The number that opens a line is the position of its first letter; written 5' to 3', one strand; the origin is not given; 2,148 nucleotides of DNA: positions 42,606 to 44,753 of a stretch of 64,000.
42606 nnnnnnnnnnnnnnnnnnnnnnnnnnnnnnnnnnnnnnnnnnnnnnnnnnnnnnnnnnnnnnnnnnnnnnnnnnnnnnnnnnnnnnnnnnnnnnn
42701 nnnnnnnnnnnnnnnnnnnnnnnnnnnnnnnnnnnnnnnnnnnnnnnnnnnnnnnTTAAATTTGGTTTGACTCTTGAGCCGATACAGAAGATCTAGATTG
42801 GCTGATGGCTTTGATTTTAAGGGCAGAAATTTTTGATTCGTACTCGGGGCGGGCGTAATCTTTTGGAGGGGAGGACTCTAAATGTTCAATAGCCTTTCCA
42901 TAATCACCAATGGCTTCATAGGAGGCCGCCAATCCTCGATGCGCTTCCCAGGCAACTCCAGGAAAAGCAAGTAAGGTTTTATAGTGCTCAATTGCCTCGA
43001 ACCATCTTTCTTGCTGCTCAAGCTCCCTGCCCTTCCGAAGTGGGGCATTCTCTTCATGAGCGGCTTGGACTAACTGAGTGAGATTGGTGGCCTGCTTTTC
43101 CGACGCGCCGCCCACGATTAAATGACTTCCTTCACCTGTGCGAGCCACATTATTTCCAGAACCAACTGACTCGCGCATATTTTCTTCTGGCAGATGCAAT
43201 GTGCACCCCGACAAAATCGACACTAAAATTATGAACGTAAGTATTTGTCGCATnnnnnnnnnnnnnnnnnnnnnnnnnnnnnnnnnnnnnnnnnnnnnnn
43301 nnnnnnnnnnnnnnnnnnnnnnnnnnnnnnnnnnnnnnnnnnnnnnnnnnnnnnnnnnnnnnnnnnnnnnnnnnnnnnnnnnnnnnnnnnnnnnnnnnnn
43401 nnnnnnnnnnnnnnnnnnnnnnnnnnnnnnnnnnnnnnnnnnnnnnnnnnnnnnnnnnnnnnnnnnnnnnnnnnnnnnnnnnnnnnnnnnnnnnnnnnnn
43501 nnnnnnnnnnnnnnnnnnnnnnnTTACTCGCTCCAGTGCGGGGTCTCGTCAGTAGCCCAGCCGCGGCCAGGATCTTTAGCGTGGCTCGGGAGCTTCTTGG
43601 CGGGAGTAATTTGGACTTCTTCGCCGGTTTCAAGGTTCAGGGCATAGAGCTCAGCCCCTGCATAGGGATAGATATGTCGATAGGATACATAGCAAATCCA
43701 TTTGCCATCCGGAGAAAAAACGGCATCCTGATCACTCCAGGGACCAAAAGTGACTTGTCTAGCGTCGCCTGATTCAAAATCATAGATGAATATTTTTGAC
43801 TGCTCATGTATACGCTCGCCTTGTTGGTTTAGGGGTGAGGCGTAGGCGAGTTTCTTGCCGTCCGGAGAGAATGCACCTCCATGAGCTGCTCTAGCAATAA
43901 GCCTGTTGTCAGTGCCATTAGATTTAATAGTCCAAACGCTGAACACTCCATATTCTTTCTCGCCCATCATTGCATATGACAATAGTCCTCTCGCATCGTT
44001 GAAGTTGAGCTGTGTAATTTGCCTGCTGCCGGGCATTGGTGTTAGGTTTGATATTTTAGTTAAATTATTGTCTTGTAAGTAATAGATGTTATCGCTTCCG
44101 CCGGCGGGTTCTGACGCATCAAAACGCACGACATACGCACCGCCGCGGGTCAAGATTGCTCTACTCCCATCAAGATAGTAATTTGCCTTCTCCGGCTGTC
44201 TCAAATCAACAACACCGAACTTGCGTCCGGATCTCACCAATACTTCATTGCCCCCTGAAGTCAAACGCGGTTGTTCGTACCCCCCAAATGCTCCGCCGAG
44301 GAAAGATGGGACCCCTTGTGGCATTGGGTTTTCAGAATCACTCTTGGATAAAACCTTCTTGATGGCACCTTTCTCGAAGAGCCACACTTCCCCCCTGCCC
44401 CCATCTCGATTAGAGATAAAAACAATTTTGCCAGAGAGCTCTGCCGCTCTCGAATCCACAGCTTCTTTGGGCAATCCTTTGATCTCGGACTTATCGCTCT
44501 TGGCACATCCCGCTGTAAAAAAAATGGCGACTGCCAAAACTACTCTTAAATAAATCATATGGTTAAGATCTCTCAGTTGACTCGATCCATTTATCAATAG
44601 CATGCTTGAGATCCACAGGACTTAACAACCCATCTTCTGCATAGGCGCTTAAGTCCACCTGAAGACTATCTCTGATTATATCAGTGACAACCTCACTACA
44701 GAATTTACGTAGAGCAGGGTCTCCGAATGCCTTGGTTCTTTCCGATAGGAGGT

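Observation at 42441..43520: Two near-identical ~210-bp elements, each directly upstream of a different TPR lipoprotein gene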

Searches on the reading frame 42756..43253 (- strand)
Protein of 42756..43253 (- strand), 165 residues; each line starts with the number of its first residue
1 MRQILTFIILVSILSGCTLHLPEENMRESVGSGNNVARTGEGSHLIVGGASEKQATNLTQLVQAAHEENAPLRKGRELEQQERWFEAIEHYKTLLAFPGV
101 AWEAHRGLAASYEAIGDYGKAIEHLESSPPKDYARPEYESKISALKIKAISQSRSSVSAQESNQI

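Call 10: search_protein_families(library=pfam, proteins=[window:42756-43253:-], max_evalue=0.01)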
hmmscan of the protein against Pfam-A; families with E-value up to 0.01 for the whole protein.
window:42756-43253:- (165 aa): 7 families
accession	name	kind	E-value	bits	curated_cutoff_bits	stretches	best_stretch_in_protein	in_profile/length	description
PF07719.23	TPR_2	-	2e-06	27.9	27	0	103-126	2-25/34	Tetratricopeptide repeat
PF13432.12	TPR_16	-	2.7e-05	25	32.7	1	72-127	1-56/65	Tetratricopeptide repeat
PF00515.34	TPR_1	-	0.00019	21.5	27.8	0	103-126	2-25/34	Tetratricopeptide repeat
PF13424.12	TPR_12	-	0.00037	21.1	30.1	0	104-127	47-70/77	Tetratricopeptide repeat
PF13176.12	TPR_7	-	0.00052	20.3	27.9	0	104-132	1-31/36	Tetratricopeptide repeat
PF14559.12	TPR_19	-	0.00075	20.2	25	1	80-140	3-63/68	Tetratricopeptide repeat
PF13428.12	TPR_14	-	0.0026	18.7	23.5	0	102-127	1-26/44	Tetratricopeptide repeat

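Call 18: find_encoding_contigs(protein=window:42756-43253:-, flank=10000, max_places=10)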
Protein window:42756-43253:- (165 aa): no gene with exactly this product is on record in the collection.

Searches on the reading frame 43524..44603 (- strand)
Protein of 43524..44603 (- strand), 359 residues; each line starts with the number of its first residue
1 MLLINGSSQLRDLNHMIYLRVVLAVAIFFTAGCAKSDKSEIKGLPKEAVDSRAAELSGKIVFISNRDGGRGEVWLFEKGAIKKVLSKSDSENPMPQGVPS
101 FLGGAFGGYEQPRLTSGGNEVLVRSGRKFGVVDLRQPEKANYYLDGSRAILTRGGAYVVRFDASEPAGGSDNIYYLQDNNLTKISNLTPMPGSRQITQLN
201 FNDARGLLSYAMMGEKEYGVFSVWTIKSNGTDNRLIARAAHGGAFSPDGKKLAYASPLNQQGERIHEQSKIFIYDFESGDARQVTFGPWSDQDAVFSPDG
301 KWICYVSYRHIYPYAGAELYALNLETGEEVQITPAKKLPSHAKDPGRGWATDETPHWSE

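Call 10: search_protein_families(library=pfam, proteins=[window:43524-44603:-], max_evalue=0.01)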
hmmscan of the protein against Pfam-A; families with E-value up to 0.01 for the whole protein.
window:43524-44603:- (359 aa): 2 families
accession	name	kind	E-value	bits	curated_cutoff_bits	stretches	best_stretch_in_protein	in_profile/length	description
PF07676.18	PD40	-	6.2e-13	48.8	20.9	1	283-310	3-30/38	WD40-like Beta Propeller Repeat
PF00930.27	DPPIV_N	-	1.4e-05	24.4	22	1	246-333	1-79/354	Dipeptidyl peptidase IV (DPP IV) N-terminal region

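Call 19: find_encoding_contigs(protein=window:43524-44603:-, flank=10000, max_places=10)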
Protein window:43524-44603:- (359 aa): 1 contig read that carries it; 1 place shown.
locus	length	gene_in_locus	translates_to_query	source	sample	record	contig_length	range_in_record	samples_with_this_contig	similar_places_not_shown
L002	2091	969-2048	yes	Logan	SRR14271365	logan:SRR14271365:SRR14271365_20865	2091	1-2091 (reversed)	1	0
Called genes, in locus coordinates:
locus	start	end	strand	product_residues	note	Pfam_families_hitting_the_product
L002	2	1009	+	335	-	?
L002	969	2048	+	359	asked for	PF07676:PD40 (faint), PF00930:DPPIV_N (faint), PF26550:Tricorn_2nd, PF26549:Tricorn_N (weak)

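Call 24: find_homologous_proteins(query=window:43524-44603:-)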
Query window:43524-44603:- (359 aa): 1058 proteins with E <= 0.001 among 8000 candidates; the best 120 are listed.
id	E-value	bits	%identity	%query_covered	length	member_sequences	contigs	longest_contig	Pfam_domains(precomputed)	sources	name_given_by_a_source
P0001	1.3e-232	789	100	96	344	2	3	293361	PF26549.1,PF00930.28,PF26550.2,PF07676.19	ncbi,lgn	-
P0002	7.2e-19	86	26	94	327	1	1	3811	PF25174.2,PF26549.1,PF00930.28,PF14583.13,PF26550.2,PF07676.19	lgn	-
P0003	2.6e-17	81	38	35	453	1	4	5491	PF26549.1,PF00930.28,PF14583.13,PF26550.2,PF19283.5,PF07676.19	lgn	-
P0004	8.7e-16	76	33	27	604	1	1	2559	PF25174.2,PF26549.1,PF00930.28,PF23381.2,PF26550.2,PF07676.19,PF23414.2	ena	-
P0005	6.0e-15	73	40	16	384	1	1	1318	PF26549.1,PF00930.28,PF26550.2,PF07676.19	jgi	jgi:TolB protein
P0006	2.7e-14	71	29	30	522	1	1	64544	PF25174.2,PF26549.1,PF00930.28,PF23381.2,PF12894.14,PF26550.2,PF24817.2,PF19283.5,PF07676.19,PF23414.2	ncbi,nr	ncbi:MAG: peptidase S41, partial [Calditrichaeota bacterium]|nr:peptidase S41 [Calditrichota bacteri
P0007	3.1e-14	71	28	34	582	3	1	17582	PF25174.2,PF26549.1,PF00930.28,PF23381.2,PF25175.2,PF26550.2,PF24817.2,PF25460.2,PF00400.39,PF07676.19,PF23414.2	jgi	-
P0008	2.7e-13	68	31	32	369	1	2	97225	PF26549.1,PF00930.28,PF26550.2,PF07676.19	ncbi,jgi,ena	-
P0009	3.6e-13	67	33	26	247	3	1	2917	PF26549.1,PF00930.28,PF26550.2,PF07676.19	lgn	-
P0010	4.7e-13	67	34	24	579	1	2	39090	PF26549.1,PF00930.28,PF26550.2,PF07676.19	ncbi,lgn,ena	-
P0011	7.1e-13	66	33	24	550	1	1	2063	PF25174.2,PF26549.1,PF00930.28,PF23381.2,PF26550.2,PF07676.19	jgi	jgi:Tol biopolymer transport system component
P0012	8.0e-13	66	38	22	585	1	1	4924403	PF23775.2,PF25174.2,PF00930.28,PF23381.2,PF14583.13,PF12894.14,PF07676.19,PF26549.1,PF24797.2,PF24807.2,PF26550.2,PF25460.2,PF19283.5,PF23414.2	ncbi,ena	-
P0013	1.4e-12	65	33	25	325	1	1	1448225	PF26549.1,PF00930.28,PF26550.2,PF19283.5,PF07676.19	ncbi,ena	-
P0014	1.9e-12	65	28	33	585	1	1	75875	PF25174.2,PF00930.28,PF23381.2,PF12894.14,PF07676.19,PF26549.1,PF24797.2,PF26550.2,PF25460.2,PF19283.5,PF00400.39,PF23414.2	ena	-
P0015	2.2e-12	65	26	47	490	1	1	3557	PF10647.16,PF25174.2,PF26549.1,PF00930.28,PF23381.2,PF14583.13,PF26550.2,PF19283.5,PF07676.19,PF08450.19,PF23414.2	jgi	jgi:tricorn protease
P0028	3.0e-11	61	27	89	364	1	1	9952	PF26549.1,PF00930.28,PF26550.2,PF07676.19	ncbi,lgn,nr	ncbi:MAG: hypothetical protein PHQ61_08470 [Candidatus Omnitrophica bacterium]|nr:hypothetical prote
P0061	6.1e-10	57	24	84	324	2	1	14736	PF25174.2,PF26549.1,PF00930.28,PF23381.2,PF26550.2,PF07676.19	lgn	-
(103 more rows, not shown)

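Call 26: find_encoding_contigs(protein=P0001, flank=10000, max_places=10)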
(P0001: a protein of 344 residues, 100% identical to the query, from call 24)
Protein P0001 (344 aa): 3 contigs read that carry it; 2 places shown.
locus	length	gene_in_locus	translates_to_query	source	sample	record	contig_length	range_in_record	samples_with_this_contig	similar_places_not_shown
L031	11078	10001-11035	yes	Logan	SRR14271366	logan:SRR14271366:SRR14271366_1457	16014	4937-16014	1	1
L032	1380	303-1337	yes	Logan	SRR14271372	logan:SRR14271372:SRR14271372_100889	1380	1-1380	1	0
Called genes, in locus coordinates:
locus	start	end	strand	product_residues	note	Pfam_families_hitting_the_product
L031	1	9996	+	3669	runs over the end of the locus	PF05593:RHS_repeat (faint), PF25023:TEN_YD-shell (faint), PF15711:ILEI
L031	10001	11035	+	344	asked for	PF07676:PD40 (faint), PF00930:DPPIV_N (faint), PF26550:Tricorn_2nd, PF26549:Tricorn_N (weak)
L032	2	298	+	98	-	?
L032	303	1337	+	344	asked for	PF07676:PD40 (faint), PF00930:DPPIV_N (faint), PF26550:Tricorn_2nd, PF26549:Tricorn_N (weak)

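Call 28: find_encoding_contigs(protein=P0123, flank=2000, max_places=5)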
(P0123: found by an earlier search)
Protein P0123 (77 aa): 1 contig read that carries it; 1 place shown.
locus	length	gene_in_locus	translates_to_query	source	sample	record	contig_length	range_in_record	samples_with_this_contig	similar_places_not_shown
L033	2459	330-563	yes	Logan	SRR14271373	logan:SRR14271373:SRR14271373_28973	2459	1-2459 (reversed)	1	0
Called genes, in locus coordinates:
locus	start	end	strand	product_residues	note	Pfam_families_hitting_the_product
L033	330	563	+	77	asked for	-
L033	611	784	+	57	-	PF00072:Response_reg (faint)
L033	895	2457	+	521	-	?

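Call 48: find_encoding_contigs(protein=P0002, flank=10000, max_places=4)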
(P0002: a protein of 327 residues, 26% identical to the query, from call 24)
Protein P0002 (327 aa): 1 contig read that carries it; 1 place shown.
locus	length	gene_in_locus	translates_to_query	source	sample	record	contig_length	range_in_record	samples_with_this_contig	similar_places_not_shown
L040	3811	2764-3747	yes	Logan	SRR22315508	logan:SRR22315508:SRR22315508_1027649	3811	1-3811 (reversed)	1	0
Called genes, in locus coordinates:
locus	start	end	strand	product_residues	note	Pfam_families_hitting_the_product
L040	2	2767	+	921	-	?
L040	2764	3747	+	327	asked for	PF00930:DPPIV_N (faint), PF26550:Tricorn_2nd (weak), PF14583:Pectate_lyase22 (faint), PF25174:Beta-prop_THOC3 (faint), PF26549:Tricorn_N, PF26550:Tricorn_2nd, PF26549:Tricorn_N (weak), PF07676:PD40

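Call 49: find_encoding_contigs(protein=P0028, flank=10000, max_places=4)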
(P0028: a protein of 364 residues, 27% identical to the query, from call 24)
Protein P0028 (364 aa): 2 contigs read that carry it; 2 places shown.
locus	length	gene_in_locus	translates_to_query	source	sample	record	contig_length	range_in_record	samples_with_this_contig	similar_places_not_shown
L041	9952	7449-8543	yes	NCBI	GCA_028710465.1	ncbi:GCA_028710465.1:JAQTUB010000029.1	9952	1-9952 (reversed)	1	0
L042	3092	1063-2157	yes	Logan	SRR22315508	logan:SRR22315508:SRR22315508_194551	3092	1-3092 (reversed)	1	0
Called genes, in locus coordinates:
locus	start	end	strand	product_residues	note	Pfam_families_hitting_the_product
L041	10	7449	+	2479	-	PF03412:Peptidase_C39 (weak)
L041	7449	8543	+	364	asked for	PF00930:DPPIV_N (faint), PF26549:Tricorn_N (weak), PF26550:Tricorn_2nd (weak), PF07676:PD40 (weak)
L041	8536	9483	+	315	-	PF12895:ANAPC3 (faint), PF13428:TPR_14 (faint), PF14559:TPR_19 (faint), PF00515:TPR_1, PF07719:TPR_2 (weak), PF13181:TPR_8 (weak), PF13424:TPR_12, PF13432:TPR_16 (weak), +4 more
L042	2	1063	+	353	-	?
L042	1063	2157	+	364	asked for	PF00930:DPPIV_N (faint), PF26549:Tricorn_N (weak), PF26550:Tricorn_2nd (weak), PF07676:PD40 (weak)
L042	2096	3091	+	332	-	?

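Call 72: find_encoding_contigs(protein=P0061, flank=10000, max_places=3)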
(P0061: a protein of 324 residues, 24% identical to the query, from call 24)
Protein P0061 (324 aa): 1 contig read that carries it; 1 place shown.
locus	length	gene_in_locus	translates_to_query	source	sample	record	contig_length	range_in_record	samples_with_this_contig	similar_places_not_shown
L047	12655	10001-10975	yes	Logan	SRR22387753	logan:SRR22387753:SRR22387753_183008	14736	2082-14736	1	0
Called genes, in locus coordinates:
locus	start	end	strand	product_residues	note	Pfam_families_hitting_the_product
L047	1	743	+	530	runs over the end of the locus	PF01645:Glu_synthase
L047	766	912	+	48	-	-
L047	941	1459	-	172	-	-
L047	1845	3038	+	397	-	PF00149:Metallophos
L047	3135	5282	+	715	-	-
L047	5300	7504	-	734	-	PF13292:DXP_synthase_N (faint), PF00456:Transketolase_N, PF00676:E1_dh (weak), PF02779:Transket_pyr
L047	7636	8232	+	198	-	PF00881:Nitroreductase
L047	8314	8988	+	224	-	PF00657:Lipase_GDSL, PF13472:Lipase_GDSL_2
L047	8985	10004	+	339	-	PF03706:LPG_synthase_TM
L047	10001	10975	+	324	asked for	PF26549:Tricorn_N (weak), PF26550:Tricorn_2nd, PF25174:Beta-prop_THOC3 (weak), PF07676:PD40, PF26549:Tricorn_N, PF07676:PD40, PF26549:Tricorn_N, PF26550:Tricorn_2nd (weak), +3 more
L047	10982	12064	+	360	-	PF01702:TGT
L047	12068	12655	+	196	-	?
